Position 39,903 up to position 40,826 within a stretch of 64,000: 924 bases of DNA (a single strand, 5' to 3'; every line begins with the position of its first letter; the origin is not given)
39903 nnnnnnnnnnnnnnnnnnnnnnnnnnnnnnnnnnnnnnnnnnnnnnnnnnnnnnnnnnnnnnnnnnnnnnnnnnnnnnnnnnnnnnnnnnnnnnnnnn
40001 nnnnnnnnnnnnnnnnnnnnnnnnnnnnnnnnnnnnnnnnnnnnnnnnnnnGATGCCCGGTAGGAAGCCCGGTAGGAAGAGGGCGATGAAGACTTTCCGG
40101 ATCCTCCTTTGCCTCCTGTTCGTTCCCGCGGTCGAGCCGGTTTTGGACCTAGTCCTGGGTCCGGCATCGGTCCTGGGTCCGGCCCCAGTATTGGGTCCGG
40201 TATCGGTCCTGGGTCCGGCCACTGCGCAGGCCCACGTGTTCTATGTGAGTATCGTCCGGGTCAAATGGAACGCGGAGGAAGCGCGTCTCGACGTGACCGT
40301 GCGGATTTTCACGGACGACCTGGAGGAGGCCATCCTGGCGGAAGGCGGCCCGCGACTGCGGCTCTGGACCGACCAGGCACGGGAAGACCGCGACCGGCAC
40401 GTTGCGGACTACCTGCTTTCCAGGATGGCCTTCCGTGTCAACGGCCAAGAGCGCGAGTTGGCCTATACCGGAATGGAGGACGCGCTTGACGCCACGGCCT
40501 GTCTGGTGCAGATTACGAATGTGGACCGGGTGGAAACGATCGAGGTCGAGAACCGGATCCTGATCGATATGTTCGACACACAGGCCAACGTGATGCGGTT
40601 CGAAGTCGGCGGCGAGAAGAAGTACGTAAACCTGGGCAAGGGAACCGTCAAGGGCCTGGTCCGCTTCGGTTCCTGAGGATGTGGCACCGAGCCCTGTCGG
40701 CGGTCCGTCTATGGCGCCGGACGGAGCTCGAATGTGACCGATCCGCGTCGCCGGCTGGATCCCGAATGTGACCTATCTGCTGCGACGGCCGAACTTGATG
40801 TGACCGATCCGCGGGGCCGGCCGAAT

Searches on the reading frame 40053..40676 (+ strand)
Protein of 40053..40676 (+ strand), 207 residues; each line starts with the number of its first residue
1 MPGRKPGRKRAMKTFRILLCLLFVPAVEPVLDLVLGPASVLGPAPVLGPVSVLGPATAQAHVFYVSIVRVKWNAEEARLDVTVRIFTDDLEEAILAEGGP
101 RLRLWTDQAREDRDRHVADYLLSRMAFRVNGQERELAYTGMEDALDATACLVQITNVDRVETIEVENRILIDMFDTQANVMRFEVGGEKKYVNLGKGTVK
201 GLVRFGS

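Call 58: search_protein_families(library=pfam, proteins=[window:40053-40676:+], max_evalue=0.001)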
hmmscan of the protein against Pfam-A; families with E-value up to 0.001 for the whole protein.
window:40053-40676:+ (207 aa): 1 family
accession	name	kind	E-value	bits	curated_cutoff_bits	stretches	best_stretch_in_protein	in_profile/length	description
PF20420.3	DUF6702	-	9.3e-35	120.1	24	1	56-192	2-138/141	Domain of unknown function (DUF6702)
